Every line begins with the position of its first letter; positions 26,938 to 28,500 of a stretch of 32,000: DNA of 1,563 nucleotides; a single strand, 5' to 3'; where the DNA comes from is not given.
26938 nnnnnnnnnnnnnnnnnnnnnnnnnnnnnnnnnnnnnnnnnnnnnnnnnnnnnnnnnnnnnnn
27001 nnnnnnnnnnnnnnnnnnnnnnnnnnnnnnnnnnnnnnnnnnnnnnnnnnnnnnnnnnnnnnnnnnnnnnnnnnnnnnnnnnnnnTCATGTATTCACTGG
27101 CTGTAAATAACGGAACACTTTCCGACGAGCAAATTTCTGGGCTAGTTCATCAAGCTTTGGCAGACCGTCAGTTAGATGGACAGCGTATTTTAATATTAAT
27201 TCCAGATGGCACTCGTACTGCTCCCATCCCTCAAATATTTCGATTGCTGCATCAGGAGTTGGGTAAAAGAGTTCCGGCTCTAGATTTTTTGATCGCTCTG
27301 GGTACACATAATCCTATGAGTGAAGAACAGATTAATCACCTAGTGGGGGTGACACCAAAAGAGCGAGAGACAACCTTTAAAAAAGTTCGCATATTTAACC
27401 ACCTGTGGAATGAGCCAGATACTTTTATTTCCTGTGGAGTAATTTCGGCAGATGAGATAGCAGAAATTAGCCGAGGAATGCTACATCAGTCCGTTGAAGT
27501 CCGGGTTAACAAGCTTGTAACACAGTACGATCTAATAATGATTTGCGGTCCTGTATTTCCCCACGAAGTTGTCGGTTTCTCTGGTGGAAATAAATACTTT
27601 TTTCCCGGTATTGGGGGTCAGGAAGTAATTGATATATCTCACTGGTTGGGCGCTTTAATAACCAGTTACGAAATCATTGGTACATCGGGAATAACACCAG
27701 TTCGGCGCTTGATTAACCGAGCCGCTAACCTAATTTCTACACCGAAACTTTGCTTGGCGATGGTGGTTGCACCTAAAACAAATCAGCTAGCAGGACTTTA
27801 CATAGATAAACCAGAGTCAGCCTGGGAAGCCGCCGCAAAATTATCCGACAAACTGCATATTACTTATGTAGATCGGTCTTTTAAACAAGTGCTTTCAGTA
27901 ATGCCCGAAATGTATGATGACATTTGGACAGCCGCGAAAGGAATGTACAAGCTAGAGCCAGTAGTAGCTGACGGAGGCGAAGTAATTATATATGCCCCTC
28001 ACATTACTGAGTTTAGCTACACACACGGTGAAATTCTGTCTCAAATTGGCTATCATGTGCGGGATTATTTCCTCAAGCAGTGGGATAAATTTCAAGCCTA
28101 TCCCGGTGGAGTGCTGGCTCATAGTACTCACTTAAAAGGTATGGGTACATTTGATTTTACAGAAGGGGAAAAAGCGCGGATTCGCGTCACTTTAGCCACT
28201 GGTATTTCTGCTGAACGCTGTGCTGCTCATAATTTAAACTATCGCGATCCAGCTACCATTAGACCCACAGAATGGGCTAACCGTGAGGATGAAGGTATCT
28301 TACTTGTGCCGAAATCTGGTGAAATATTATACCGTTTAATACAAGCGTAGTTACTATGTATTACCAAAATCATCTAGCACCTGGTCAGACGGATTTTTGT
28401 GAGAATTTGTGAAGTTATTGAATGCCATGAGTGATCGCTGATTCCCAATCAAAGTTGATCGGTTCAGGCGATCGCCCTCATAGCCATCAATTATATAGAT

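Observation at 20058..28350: Predicted unconventional route from myo-inositol or glucuronate to 6-phosphogluconate: MIOX, UxaC, SDR reductase, LarA-type 2-epimerase, GntK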

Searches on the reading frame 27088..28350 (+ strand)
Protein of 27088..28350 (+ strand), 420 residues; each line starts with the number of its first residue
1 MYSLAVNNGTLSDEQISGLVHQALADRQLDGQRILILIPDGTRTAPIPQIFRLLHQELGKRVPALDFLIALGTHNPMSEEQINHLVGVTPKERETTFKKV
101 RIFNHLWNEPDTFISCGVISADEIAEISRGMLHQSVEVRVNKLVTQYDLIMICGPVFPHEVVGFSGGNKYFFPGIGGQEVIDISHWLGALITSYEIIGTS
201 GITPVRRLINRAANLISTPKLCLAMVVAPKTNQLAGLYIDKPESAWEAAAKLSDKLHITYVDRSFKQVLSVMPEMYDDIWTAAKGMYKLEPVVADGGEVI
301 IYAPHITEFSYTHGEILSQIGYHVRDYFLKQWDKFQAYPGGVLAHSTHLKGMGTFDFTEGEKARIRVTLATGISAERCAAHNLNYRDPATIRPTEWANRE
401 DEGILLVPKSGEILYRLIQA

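Call 4: search_protein_families(library=pfam, proteins=[window:27088-28350:+])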
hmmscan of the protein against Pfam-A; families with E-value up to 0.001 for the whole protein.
window:27088-28350:+ (420 aa): 1 family
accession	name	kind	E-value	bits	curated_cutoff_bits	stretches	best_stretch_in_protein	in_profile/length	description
PF09861.14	Lar_N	-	5.1e-22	78.5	23.3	1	26-187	49-194/204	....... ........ N-terminal domain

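Call 5: search_protein_families(library=ncbifam, proteins=[window:27088-28350:+])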
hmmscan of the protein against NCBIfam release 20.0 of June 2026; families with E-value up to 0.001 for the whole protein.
window:27088-28350:+ (420 aa): 6 families
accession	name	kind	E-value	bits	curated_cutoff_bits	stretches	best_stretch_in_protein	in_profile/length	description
NF052594.1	NPN_18_hexonate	equivalog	5.8e-59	199.8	500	1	9-349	3-340/411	nickel-dependent putative hexonate epimerase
NF052593.1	NPN_racem_MAR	equivalog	1.3e-26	93.2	500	1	23-303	50-312/415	nickel-dependent malate racemase, LarAH6 family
NF033504.2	Ni_dep_LarA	equivalog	4.2e-20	71.9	460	1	22-303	52-315/422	nickel-dependent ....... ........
NF052595.1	NPN_LarAH5_MAR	equivalog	1e-19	70.8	462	1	29-303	55-311/415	nickel-dependent malate racemase, LarAH5 family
NF052525.1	NPN_LarAH10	equivalog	4.2e-15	55.4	540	1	23-188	52-202/426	NPN-dependent 2-hydroxyacid racemase, LarAH10 family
NF052592.1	LarAH_14_15_16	equivalog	0.00083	17.8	740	0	59-141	104-183/520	NPN-dependent hydroxyacid isomerase, LarAH14/15/16 family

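Call 12: search_solved_structures(query=window:27088-28350:+, max_evalue=0.01, show_alignments=3)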
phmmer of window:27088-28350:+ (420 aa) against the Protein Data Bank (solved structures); distinct sequences matched with E-value up to 0.01: 9.
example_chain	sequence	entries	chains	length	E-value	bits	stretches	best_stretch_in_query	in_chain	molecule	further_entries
4nar_A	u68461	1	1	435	1.1e-61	212.1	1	31-417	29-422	Putative uronate isomerase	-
2yjg_A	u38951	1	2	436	1.9e-08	36.7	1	130-303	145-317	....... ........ APOPROTEIN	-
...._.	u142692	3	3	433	8.6e-08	34.6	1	33-303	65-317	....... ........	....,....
5huq_A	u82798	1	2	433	2.1e-07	33.3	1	118-303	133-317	Lactate racemization operon protein LarA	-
6c1w_A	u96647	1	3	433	2.1e-07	33.3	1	118-303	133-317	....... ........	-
6d6z_A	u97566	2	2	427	5.2e-05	25.4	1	130-303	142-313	Malate racemase Mar2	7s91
9eid_A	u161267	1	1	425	0.00044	22.3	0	135-189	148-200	A broad-substrate spectrum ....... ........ A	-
9eia_A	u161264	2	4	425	0.00044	22.3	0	135-189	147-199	A broad-substrate spectrum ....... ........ A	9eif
9q3j_A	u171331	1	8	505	0.0015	20.6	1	87-275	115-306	DUF2088 domain-containing protein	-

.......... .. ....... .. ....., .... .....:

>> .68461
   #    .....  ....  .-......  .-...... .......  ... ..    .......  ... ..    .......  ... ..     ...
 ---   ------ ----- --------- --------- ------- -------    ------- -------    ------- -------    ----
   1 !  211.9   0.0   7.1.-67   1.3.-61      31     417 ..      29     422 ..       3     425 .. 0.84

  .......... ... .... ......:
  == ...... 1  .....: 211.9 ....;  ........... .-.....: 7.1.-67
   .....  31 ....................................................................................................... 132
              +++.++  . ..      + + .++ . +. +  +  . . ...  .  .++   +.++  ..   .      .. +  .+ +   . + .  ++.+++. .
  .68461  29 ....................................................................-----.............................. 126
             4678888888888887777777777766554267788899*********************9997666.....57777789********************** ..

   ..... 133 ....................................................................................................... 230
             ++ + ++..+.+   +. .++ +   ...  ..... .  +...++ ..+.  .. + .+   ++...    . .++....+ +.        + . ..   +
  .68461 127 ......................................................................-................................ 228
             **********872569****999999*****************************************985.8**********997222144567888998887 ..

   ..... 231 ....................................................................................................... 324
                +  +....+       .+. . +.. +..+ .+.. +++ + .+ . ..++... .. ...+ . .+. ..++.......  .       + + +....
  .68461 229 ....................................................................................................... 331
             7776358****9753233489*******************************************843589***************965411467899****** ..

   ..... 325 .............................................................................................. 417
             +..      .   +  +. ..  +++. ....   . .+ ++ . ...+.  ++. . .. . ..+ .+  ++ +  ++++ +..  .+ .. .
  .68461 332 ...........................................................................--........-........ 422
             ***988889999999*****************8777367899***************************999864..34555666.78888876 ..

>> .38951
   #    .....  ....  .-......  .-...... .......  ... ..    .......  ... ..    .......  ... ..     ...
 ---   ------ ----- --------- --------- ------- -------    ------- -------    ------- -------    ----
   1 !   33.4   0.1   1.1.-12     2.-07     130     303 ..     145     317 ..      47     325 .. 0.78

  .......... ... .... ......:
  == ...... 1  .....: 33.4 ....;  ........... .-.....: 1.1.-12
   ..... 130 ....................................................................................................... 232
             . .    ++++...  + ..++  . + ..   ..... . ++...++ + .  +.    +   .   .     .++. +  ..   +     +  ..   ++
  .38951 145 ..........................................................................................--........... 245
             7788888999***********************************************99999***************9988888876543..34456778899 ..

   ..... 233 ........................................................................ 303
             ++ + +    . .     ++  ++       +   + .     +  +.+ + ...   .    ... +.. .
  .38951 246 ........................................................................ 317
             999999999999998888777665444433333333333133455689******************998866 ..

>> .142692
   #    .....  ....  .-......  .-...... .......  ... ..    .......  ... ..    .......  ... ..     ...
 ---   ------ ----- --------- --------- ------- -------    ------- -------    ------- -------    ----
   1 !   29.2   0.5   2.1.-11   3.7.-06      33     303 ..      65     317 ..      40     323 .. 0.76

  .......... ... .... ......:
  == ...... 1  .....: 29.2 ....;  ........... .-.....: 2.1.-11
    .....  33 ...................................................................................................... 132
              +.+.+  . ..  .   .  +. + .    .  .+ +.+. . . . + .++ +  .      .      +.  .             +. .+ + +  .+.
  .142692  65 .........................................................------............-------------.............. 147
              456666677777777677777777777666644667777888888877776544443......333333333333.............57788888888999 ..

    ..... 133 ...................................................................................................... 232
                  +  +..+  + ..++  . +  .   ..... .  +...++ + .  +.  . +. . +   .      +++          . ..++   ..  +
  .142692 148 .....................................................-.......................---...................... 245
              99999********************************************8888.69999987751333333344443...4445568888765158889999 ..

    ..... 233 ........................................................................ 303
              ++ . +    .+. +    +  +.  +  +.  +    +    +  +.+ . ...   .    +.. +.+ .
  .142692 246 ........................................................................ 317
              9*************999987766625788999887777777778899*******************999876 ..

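Call 13: find_homologous_proteins(query=window:27088-28350:+)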
Query window:27088-28350:+ (420 aa): 8000 proteins with E <= 0.001 among 8000 candidates; the best 120 are listed.
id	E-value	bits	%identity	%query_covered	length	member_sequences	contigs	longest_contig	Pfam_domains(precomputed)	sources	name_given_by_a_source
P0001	2.3e-258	875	91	99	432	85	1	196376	PF09861.15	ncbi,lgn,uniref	ncbi:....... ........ domain-containing protein [Nostoc sp.]|uniref:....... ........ domain-containi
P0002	1.6e-256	869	90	99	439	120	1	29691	PF09861.15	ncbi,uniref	ncbi:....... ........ domain-containing protein [Nostoc sp. PCC 9305]|uniref:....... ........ domain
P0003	1.2e-253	859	90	99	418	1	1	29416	PF09861.15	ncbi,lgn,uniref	ncbi:MAG: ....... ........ domain-containing protein [Nostoc sp.]|uniref:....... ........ domain-con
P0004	1.7e-249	846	87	99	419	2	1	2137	PF09861.15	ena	-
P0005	2.1e-249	845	88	99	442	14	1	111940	PF09861.15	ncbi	-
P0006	5.7e-249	844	87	99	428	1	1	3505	PF09861.15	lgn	-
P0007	7.8e-249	843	87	99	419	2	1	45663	PF09861.15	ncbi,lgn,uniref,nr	ncbi:hypothetical protein A6770_29235 [Nostoc minutum NIES-26]|uniref:LarA-like N-terminal domain-co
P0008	8.2e-249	843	87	99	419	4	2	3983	PF09861.15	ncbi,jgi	jgi:nickel-dependent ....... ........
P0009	1.1e-248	843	88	99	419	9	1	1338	PF09861.15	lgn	-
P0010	7.1e-248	840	86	99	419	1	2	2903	PF09861.15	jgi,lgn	jgi:nickel-dependent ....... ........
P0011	1.8e-246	836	86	99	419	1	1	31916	PF09861.15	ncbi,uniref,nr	ncbi:DUF2088 domain-containing protein [Nostocaceae cyanobacterium CENA369]|uniref:DUF2088 domain-co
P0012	2.7e-246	835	88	99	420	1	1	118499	PF09861.15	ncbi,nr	ncbi:DUF2088 domain-containing protein [Desmonostoc muscorum CCALA 125]|nr:DUF2088 domain-containing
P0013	3.0e-246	835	87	99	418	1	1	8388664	PF09861.15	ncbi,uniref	ncbi:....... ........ domain-containing protein [Nostoc sp. UHCC 0302]|uniref:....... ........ domai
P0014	1.1e-245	833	87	99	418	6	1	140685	PF09861.15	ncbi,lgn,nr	ncbi:hypothetical protein BV378_34315 [Nostoc sp. RF31YmG]|nr:hypothetical protein BV378_34315 [Nost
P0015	4.9e-245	831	87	99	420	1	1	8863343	PF09861.15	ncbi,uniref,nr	ncbi:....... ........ domain-containing protein [Desmonostoc muscorum LEGE 12446]|uniref:DUF2088 dom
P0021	4.2e-243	825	85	99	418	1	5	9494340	PF09861.15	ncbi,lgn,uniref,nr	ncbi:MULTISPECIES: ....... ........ domain-containing protein [Nostocales]|uniref:DUF2088 domain-con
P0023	6.4e-243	824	85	99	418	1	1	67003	PF09861.15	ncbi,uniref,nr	ncbi:DUF2088 domain-containing protein [Scytonema sp. UIC 10036]|uniref:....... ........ domain-cont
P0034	5.9e-238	808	84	99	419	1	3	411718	PF09861.15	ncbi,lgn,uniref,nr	ncbi:DUF2088 domain-containing protein [Nostoc punctiforme FACHB-252]|uniref:DUF2088 domain-containi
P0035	4.0e-237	805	84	99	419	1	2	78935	PF09861.15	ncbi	-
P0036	7.8e-237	804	84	99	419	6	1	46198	PF09861.15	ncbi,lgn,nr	ncbi:MAG: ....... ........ domain-containing protein [Nostoc sp. ZfuVER08]|nr:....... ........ domai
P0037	1.7e-236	803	84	100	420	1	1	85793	PF09861.15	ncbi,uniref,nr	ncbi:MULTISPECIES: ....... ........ domain-containing protein [Nostoc]|uniref:DUF2088 domain-contain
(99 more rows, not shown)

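Call 14: find_encoding_contigs(protein=window:27088-28350:+, flank=10000, max_places=4)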
Protein window:27088-28350:+ (420 aa): 23 contigs read that carry it; 4 places shown.
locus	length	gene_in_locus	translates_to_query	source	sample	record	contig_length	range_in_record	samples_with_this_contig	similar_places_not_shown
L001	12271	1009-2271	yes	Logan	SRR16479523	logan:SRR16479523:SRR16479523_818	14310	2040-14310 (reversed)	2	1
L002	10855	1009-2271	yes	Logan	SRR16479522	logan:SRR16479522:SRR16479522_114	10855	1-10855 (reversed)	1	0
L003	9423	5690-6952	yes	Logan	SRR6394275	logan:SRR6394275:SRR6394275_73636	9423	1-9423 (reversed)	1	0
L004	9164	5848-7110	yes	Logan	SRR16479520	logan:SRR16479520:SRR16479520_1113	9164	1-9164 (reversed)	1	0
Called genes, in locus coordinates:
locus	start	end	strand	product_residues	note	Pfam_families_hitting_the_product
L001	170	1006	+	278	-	PF00106:adh_short, PF08659:KR, PF13561:adh_short_C2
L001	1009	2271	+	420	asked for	PF09861:Lar_N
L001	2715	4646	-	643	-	PF06527:TniQ, PF15978:TnsD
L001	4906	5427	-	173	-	PF15978:TnsD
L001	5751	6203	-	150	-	PF06527:TniQ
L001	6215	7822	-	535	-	PF05621:TniB, PF13401:AAA_22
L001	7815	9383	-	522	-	PF27135:HTH_TnsB, PF00665:rve (weak)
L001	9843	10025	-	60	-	PF27165:TnsB_N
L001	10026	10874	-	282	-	PF08722:Tn7_TnsA-like_N, PF08721:Tn7_Tnp_TnsA_C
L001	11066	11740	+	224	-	-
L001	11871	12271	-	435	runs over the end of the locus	-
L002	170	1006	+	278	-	PF00106:adh_short, PF08659:KR, PF13561:adh_short_C2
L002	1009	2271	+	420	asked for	PF09861:Lar_N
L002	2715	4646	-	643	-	PF06527:TniQ, PF15978:TnsD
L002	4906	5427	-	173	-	PF15978:TnsD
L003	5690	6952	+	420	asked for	PF09861:Lar_N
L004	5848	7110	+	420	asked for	PF09861:Lar_N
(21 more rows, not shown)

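Call 20: find_related_loci(query=A1, collection=genome_contigs, flank=10000)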
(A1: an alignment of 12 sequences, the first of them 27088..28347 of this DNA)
Query A1 (420 aa) in genome_contigs; peptide patterns used: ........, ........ (x = any residue, [..] = any of these).
600 stretches matched a pattern (row limit reached: there are more); 596 encode a relative of the query (tblastn E <= 1e-3); the best 80 are kept; 80 distinct loci.
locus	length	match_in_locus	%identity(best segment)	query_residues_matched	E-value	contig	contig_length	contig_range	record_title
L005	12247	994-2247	97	1-418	0e+0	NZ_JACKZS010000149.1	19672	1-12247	Nostoc sp. UCD121 NODE_149_length_19672_cov_10.1245_ID_297, whole genome shotgun sequence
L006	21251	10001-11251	94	1-417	0e+0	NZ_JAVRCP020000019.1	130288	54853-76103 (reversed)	MAG: Nostoc sp. DedVER02 Nostoc_sp_DedVER02_19, whole genome shotgun sequence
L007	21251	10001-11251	93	1-417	0e+0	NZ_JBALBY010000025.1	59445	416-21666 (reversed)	MAG: Nostoc sp. isolate P10160 bin 1 NODE_56_length_59445_cov_57.652350, whole genome shotgun sequence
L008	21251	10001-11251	93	1-417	0e+0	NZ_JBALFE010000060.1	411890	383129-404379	MAG: Nostoc sp. isolate P943 bin 5 NODE_2_length_411890_cov_52.826518, whole genome shotgun sequence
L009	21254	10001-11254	91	1-418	0e+0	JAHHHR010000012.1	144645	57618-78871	MAG: Nostoc desertorum CM1-VF14 scaffold_152_c1, whole genome shotgun sequence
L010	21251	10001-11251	91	1-417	0e+0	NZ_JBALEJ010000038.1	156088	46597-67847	MAG: Nostoc sp. isolate P6602 bin 13 NODE_120_length_156088_cov_31.424006, whole genome shotgun sequence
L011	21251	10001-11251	91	1-417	0e+0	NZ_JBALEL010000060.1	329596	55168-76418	MAG: Nostoc sp. isolate P6236 bin 11 NODE_6_length_329596_cov_35.398551, whole genome shotgun sequence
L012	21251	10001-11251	91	1-417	0e+0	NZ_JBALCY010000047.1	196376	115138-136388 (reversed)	MAG: Nostoc sp. isolate P12588 bin 4 NODE_10_length_196376_cov_76.517477, whole genome shotgun sequence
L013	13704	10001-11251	90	1-417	0e+0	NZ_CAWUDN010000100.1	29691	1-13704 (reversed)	Nostoc sp. PCC 9305 isolate Nostoc CCY 9926 NODE_100_length_29691_cov_141.848360, whole genome shotgun sequence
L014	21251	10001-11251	88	1-417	0e+0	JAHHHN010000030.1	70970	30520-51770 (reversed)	MAG: Mojavia pulchra JT2-VF2 scaffold_252_c1, whole genome shotgun sequence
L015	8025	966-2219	87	1-417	0e+0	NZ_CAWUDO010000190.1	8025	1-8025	Nostoc sp. CCY 9925 isolate Nostoc CCY 9925 NODE_190_length_8025_cov_116.450941, whole genome shotgun sequence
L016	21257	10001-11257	69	1-419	0e+0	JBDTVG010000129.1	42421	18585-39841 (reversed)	MAG: Chloroflexota bacterium isolate cluster3_bin.62 NODE_2302_length_42421_cov_7.988529, whole genome shotgun sequence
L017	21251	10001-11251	67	1-417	0e+0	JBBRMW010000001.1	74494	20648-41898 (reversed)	MAG: Aggregatilineales bacterium isolate La1_metabat2.073 LA1C_B2.073_k141_3062641L_74494_cov_13.0406, whole genome shot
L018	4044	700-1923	69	10-417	0e+0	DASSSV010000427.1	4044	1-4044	MAG TPA_asm: Thermomicrobiales bacterium isolate SMAG_U524 k141_1035347, whole genome shotgun sequence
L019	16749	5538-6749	65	14-417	0e+0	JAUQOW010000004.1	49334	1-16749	MAG: Chloroflexota bacterium isolate BF4.bins.103.201808 NODE_328_length_49334_cov_3.967748, whole genome shotgun sequen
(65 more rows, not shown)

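Call 58: list_cluster_members(proteins=[P0034, P0037, P0021, P0035, P0036])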
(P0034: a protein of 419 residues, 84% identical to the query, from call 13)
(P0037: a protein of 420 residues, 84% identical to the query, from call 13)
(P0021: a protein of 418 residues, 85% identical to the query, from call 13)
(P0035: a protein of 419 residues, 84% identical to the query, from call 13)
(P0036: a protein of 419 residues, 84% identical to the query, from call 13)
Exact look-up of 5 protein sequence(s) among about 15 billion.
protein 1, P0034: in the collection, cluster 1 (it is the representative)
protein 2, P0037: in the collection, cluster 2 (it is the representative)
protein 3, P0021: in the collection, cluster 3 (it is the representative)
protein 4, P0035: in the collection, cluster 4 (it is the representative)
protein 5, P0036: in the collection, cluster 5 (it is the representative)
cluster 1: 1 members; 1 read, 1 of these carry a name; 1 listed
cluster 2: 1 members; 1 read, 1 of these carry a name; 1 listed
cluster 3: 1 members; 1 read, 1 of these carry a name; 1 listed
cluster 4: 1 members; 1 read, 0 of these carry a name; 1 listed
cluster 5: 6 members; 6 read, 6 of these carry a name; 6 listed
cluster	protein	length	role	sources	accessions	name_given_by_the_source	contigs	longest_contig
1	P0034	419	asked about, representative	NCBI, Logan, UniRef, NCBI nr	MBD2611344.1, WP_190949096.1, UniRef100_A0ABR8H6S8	DUF2088 domain-containing protein [Nostoc punctiforme FACHB-252] | DUF2088 domain-containing protein n=1 Tax=Nostoc punctiforme FACHB-252 TaxID=1357509 ... | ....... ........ domain-containing protein [Nostoc punctiforme]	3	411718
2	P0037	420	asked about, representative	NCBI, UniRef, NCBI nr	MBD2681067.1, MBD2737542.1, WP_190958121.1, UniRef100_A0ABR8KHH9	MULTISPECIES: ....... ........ domain-containing protein [Nostoc] | DUF2088 domain-containing protein n=1 Tax=Nostoc paludosum FACHB-159 TaxID=2692908 ...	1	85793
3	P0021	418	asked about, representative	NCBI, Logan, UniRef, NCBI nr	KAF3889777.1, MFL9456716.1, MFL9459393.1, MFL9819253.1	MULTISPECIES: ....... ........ domain-containing protein [Nostocales] | DUF2088 domain-containing protein n=3 Tax=Nostocales TaxID=1161 RepID=A0A0C1QMV7_9CYAN | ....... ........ domain-containing protein [Tolypothrix bouteillei]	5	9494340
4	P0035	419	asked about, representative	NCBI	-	-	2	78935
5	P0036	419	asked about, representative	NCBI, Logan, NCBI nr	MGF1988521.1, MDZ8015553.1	MAG: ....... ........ domain-containing protein [Nostoc sp. ZfuVER08] | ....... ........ domain-containing protein [Nostoc sp. ZfuVER08]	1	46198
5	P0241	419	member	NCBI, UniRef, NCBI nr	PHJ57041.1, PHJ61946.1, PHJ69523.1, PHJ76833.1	hypothetical protein VF14_30550 [Nostoc linckia z18] | LarA-like N-terminal domain-containing protein n=2 Tax=Nostoc linckia TaxID=92942 ... | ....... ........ domain-containing protein [Nostoc linckia]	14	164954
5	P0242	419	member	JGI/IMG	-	nickel-dependent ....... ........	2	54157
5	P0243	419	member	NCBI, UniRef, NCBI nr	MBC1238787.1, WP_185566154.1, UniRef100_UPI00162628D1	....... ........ domain-containing protein [Nostoc sp. 2RC] | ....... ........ domain-containing protein n=1 Tax=Nostoc sp. 2RC TaxID=2485484 ...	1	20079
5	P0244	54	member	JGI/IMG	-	hypothetical protein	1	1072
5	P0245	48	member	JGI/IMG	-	hypothetical protein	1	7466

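Call 76: predict_structure(alignment_id=A1)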
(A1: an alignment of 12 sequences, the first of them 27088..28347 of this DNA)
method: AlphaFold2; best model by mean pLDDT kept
length: 420 residues; sequences in the alignment: 12
mean_pLDDT: 61.9   pTM: 0.62
mean pLDDT of the five models: 61.9, 60.0, 59.4, 59.0, 58.2
residues with pLDDT >= 90: 69; 70-90: 121; 50-70: 71; < 50: 159
segments of 3 or more residues with pLDDT < 50: 160-165, 173-195, 261-297, 302-365, 397-420
pLDDT, mean of each block of 10 residues (from residue 1): 90 93 87 86 70 91 89 68 88 91 75 83 75 71 88 73 55 44 41 49 71 88 85 88 86 72 36 32 28 42 42 26 26 31 24 35 50 57 61 50 40 24
secondary structure, 60 per line:
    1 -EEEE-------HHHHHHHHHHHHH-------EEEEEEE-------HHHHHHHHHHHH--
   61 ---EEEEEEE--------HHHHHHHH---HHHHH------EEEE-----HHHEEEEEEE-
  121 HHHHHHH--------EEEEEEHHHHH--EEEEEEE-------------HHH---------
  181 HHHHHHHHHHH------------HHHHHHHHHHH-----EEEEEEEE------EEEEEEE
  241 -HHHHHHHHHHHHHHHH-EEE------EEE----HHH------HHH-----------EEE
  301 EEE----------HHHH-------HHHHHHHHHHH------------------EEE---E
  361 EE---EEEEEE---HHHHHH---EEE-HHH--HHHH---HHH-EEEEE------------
elements in order: E2-5 H13-25 E33-39 H47-58 E64-70 H79-86 H90-94 E101-104 E113-119 H121-127 E136-141 H142-146 E149-155 H181-191 H204-214 E220-227 E234-240 H242-257 E259-261 E268-270 E298-303 H314-317 H325-335 E354-356 E360-362 E366-371 H375-380 E384-386 H393-396 E404-408

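Call 83: find_encoding_contigs(protein=P0021, flank=10000, max_places=1)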
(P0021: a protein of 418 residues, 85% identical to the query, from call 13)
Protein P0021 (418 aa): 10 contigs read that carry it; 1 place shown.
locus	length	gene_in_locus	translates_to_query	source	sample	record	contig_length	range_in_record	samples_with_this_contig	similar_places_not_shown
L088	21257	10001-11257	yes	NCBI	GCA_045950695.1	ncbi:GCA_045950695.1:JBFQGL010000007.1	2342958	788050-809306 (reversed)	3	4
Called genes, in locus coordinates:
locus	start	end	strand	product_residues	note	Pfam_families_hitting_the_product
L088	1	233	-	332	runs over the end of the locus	PF02653:BPD_transp_2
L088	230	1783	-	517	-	PF00005:ABC_tran, PF13304:AAA_21 (faint), PF00005:ABC_tran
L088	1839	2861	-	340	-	PF00532:Peripla_BP_1, PF13407:Peripla_BP_4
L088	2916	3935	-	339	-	PF00532:Peripla_BP_1, PF13407:Peripla_BP_4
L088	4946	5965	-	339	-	PF05153:MIOX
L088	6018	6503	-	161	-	PF13238:AAA_18 (weak), PF13671:AAA_33 (weak), PF01202:SKI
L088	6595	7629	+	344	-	PF00356:LacI, PF13936:HTH_38 (faint), PF00532:Peripla_BP_1, PF13407:Peripla_BP_4, PF13377:Peripla_BP_3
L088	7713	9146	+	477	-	PF02614:UxaC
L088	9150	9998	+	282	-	PF00106:adh_short, PF08659:KR, PF13561:adh_short_C2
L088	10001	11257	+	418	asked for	PF09861:Lar_N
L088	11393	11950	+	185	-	PF11741:AMIN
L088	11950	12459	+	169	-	PF01661:Macro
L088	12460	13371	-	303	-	PF00561:Abhydrolase_1, PF12146:Hydrolase_4, PF12697:Abhydrolase_6, PF03096:Ndr (faint)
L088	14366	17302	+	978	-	PF08448:PAS_4 (weak), PF00989:PAS, PF08448:PAS_4, PF08447:PAS_3, PF08447:PAS_3, PF00512:HisKA, PF02518:HATPase_c, PF00072:Response_reg, +5 more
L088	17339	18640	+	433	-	PF00072:Response_reg, PF00512:HisKA (faint), PF02518:HATPase_c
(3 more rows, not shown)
